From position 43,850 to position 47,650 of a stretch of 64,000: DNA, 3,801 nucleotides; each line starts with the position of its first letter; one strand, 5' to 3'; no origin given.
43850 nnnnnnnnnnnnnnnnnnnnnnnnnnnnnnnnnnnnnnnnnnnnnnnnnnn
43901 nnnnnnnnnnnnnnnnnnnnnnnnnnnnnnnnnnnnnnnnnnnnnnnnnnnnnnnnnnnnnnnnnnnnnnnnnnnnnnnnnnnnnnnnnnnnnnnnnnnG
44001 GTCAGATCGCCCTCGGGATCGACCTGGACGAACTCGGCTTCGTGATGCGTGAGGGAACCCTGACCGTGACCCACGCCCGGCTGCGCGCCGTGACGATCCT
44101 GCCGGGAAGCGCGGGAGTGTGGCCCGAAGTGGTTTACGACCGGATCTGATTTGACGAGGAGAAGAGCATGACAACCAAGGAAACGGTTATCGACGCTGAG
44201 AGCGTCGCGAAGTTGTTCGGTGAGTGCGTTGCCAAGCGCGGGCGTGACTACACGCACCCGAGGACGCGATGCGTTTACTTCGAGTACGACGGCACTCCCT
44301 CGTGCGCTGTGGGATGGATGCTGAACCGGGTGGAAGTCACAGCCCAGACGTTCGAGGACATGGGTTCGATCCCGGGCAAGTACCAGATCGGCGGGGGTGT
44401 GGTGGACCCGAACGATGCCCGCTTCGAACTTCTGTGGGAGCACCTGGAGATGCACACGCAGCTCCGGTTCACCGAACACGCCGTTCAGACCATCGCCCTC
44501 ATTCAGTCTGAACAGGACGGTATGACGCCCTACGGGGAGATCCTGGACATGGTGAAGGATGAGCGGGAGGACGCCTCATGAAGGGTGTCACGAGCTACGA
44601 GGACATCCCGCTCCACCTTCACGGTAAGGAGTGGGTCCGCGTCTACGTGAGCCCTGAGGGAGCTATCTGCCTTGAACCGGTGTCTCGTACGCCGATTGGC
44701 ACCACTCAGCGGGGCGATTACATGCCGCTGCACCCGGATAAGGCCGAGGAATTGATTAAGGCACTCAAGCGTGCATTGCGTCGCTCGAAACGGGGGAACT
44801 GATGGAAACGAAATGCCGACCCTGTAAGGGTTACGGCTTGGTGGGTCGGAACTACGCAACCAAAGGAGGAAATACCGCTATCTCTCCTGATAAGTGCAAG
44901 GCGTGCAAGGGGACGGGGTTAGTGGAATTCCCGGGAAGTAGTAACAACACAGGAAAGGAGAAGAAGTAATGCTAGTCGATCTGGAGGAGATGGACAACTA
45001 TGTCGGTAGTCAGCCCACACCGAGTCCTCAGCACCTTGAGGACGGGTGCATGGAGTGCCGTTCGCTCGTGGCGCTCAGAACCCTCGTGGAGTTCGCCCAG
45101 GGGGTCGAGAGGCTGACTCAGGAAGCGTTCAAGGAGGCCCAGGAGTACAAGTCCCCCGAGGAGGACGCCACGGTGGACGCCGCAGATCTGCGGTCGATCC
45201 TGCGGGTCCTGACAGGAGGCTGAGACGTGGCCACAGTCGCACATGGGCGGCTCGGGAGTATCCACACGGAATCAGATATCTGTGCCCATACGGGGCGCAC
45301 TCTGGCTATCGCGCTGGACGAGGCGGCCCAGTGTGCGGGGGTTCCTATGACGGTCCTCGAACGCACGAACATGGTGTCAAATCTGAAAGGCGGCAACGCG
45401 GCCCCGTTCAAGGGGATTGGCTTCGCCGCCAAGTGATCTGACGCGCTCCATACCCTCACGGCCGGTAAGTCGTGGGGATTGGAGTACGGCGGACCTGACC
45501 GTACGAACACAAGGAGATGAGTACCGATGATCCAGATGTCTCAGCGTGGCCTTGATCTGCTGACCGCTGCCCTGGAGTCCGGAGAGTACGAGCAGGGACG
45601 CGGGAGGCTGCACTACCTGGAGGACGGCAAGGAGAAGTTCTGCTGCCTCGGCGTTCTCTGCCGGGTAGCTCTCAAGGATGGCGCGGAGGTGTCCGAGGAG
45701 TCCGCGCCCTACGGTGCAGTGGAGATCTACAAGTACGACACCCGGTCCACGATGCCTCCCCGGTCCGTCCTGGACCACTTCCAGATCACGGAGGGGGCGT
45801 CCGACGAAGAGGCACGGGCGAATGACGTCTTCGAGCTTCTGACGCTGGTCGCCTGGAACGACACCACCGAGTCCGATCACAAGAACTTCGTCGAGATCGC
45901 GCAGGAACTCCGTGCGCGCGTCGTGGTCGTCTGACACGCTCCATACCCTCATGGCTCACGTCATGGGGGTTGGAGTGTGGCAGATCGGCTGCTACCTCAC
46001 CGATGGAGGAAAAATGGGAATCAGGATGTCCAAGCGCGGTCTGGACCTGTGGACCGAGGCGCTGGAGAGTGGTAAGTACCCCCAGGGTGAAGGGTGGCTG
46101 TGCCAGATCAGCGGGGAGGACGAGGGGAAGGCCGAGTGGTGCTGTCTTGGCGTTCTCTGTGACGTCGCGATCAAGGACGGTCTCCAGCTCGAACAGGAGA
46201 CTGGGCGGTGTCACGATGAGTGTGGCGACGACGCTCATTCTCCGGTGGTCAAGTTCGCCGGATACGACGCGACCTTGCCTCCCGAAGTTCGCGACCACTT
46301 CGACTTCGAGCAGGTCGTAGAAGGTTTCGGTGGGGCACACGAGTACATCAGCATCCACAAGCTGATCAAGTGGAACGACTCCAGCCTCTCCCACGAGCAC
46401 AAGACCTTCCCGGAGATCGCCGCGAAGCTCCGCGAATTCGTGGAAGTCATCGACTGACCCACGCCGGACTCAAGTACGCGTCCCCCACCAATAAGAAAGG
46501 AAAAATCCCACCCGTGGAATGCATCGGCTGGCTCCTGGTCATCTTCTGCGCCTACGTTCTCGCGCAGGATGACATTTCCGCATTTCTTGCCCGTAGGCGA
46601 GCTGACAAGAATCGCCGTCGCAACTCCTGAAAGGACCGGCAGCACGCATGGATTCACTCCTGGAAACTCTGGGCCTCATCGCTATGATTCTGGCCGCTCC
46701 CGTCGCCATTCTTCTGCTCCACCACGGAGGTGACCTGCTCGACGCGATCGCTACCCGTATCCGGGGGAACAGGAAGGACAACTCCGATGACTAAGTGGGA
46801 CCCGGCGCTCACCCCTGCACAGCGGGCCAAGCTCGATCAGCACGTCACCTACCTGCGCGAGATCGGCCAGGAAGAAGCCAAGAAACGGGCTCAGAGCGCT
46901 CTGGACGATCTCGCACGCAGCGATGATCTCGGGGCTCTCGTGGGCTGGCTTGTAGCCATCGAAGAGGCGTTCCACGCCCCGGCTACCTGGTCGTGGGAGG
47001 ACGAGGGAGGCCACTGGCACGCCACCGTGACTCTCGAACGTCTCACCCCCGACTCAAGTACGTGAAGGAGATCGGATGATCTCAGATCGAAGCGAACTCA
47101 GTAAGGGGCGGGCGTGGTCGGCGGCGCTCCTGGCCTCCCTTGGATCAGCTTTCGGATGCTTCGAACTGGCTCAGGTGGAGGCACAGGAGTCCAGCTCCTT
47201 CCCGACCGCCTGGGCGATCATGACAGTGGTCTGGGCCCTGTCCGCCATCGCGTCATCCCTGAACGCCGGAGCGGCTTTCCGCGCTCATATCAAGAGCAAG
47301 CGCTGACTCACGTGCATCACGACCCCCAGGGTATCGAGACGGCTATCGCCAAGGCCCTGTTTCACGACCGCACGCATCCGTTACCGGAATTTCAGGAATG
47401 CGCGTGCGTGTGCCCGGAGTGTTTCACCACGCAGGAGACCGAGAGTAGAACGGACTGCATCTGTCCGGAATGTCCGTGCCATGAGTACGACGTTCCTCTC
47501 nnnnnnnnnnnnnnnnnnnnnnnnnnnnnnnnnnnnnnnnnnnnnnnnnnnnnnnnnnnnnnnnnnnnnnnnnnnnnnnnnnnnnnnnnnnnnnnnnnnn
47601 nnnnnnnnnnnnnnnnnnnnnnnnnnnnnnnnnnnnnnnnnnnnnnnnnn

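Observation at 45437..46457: Tandem duplication of a CCLGVLC-motif gene including its leader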

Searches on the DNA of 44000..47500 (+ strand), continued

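Call 95: search_with_rna_model(model_id=R1, sources=[L141, L142], max_evalue=1, show_alignments=2)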
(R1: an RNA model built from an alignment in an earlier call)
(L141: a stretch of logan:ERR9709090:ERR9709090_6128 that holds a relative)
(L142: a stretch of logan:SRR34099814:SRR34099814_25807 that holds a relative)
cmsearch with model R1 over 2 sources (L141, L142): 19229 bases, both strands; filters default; matches with E-value up to 1: 3.
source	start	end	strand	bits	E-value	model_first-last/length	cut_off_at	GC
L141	5911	5986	+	83.1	8e-18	1-73/73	no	0.62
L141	6379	6452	+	67.2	3.8e-14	1-73/73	no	0.65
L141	6364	6438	-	22.5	0.00085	1-73/73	no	0.67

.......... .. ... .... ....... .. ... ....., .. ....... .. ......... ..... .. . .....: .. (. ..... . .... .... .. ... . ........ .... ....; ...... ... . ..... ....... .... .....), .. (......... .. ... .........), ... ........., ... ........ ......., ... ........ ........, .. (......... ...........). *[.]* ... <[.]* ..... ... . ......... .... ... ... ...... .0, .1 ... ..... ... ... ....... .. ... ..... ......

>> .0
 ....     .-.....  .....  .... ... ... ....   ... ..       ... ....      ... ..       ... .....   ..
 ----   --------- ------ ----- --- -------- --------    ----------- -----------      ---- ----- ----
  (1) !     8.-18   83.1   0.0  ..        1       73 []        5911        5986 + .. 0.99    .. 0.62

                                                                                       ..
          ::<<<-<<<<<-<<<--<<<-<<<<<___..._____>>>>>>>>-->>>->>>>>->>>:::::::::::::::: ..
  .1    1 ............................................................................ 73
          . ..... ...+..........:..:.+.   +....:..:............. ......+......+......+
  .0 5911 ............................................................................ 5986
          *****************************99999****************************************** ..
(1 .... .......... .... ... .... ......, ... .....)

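Call 97: search_with_rna_model(model_id=R1, sources=[window, L002, L003, L004, L141], max_evalue=0.000001, make_alignment=true)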
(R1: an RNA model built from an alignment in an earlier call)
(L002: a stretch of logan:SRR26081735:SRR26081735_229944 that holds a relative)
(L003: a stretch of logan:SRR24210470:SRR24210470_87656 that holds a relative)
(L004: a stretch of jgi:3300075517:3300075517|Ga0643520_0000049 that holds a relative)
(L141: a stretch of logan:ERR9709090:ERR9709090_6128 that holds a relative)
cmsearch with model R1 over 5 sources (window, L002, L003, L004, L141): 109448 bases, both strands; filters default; matches with E-value up to 0.000001: 10.
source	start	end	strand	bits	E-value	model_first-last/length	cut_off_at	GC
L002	5448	5520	+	90.1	1e-18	1-73/73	no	0.56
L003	5915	5984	+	84.7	1.9e-17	1-73/73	no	0.7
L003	5457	5531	+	83.6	3.4e-17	1-73/73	no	0.56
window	45929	45999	+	83.5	3.6e-17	1-73/73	no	0.59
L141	5911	5986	+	83.1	4.5e-17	1-73/73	no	0.62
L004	1596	1665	+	79.3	3.4e-16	1-73/73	no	0.67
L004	1138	1212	+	77.2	1e-15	1-73/73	no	0.56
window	45436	45508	+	74.9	3.5e-15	1-73/73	no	0.62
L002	5911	5983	+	73.6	7e-15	1-73/73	no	0.7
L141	6379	6452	+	67.2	2.2e-13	1-73/73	no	0.65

Alignment A7: 10 matches aligned to the model, 76 columns, each read 5' to 3' on its own strand. Consensus structure (alignment columns), stored with it:
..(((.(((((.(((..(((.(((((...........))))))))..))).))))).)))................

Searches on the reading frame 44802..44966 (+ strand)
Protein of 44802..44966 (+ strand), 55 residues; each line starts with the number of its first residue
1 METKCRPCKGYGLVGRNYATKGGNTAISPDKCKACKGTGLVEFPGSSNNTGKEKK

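Call 46: search_protein_families(library=pfam, proteins=[window:44802-44966:+], max_evalue=0.1)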
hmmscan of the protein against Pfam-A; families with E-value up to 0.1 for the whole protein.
window:44802-44966:+ (55 aa): 2 families
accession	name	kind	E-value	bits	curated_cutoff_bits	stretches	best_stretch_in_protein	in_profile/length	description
PF00684.25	DnaJ_CXXCXGXG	-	5.8e-05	23.7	32.7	1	3-40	16-52/65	DnaJ central domain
PF17302.8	DUF5351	-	0.06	14.1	27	0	31-39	19-27/29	Family of unknown function (DUF5351)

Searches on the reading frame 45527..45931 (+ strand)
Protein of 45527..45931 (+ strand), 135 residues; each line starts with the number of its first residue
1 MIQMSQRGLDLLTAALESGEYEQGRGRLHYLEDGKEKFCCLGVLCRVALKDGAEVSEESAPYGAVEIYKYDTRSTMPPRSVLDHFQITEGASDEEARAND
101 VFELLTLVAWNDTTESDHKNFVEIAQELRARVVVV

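Call 5: search_protein_families(library=pfam, proteins=[window:45527-45931:+], max_evalue=1)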
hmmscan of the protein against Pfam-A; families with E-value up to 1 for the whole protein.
window:45527-45931:+ (135 aa): 0 families

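Call 6: search_protein_families(library=phrogs, proteins=[window:45527-45931:+], max_evalue=1)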
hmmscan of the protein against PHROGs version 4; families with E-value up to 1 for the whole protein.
window:45527-45931:+ (135 aa): 3 families
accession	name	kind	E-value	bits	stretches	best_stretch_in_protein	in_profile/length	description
phrog_18067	-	unknown function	4.1e-09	37.9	1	13-54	10-48/129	-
phrog_762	-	unknown function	0.00017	22.2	1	9-120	45-139/281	-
phrog_20295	-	unknown function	0.27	12.6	1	17-71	18-69/69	-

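Call 56: search_protein_families(library=ncbifam, proteins=[window:45527-45931:+], max_evalue=1)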
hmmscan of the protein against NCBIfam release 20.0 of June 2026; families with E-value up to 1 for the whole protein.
window:45527-45931:+ (135 aa): 0 families

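Call 57: search_protein_families(library=padloc, proteins=[window:45527-45931:+], max_evalue=1)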
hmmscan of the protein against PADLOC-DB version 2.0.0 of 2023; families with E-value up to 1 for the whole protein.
window:45527-45931:+ (135 aa): 0 families

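Call 66: find_homologous_proteins(query=window:45527-45931:+, max_evalue=0.001)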
Query window:45527-45931:+ (135 aa): 21 proteins with E <= 0.001 among 67 candidates.
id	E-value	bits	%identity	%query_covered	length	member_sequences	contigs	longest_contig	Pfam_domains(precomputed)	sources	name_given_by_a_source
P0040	3.7e-83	294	100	100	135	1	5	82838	PF26948.1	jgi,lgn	jgi:hypothetical protein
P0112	1.6e-9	56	42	65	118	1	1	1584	PF26948.1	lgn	-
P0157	1.7e-8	52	40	86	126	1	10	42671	PF26948.1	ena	-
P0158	2.8e-8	52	34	90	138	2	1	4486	PF26948.1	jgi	jgi:hypothetical protein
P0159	7.1e-8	50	48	50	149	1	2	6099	PF26948.1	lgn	-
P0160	1.2e-7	50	36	89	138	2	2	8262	PF26948.1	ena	-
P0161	1.8e-7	49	45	53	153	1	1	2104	PF26948.1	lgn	-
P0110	7.2e-7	47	41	74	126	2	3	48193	PF26948.1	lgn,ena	-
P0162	1.4e-6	46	38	73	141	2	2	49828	PF26948.1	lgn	-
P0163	7.6e-6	44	37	91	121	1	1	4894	PF26948.1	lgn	-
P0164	1.5e-5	43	53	34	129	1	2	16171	PF26948.1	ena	-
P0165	2.0e-5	42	37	85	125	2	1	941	PF26948.1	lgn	-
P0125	2.7e-5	42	45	53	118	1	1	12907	PF26948.1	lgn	-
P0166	2.7e-5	42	31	87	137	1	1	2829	PF26948.1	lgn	-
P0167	3.0e-5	42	42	55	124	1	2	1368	PF26948.1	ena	-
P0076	6.1e-5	41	35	91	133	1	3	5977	PF26948.1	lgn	-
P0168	1.1e-4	40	35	94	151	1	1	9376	PF26948.1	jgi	jgi:hypothetical protein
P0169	1.5e-4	40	36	85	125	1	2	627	PF26948.1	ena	-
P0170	1.5e-4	40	39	87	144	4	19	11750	PF26948.1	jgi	jgi:hypothetical protein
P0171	2.4e-4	39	44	47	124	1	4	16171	PF26948.1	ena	-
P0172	3.5e-4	38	36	87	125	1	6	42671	PF26948.1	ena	-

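Call 110: predict_structure(alignment_id=A8)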
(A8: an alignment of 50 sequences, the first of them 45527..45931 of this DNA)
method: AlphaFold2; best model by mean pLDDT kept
length: 135 residues; sequences in the alignment: 50
mean_pLDDT: 92.1   pTM: 0.87
mean pLDDT of the five models: 92.1, 91.9, 91.8, 91.4, 91.2
residues with pLDDT >= 90: 109; 70-90: 13; 50-70: 13; < 50: 0
segments of 3 or more residues with pLDDT < 50: none
pLDDT, mean of each block of 10 residues (from residue 1): 95 98 98 98 98 98 98 97 90 57 83 90 97 93
secondary structure, 60 per line:
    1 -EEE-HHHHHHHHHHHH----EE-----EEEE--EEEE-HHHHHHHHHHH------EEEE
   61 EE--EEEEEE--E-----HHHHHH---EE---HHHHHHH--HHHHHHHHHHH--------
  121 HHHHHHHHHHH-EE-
elements in order: E2-4 H6-17 E29-32 E35-38 H40-50 E57-62 E65-70 H79-84 H93-99 H102-112 H121-131
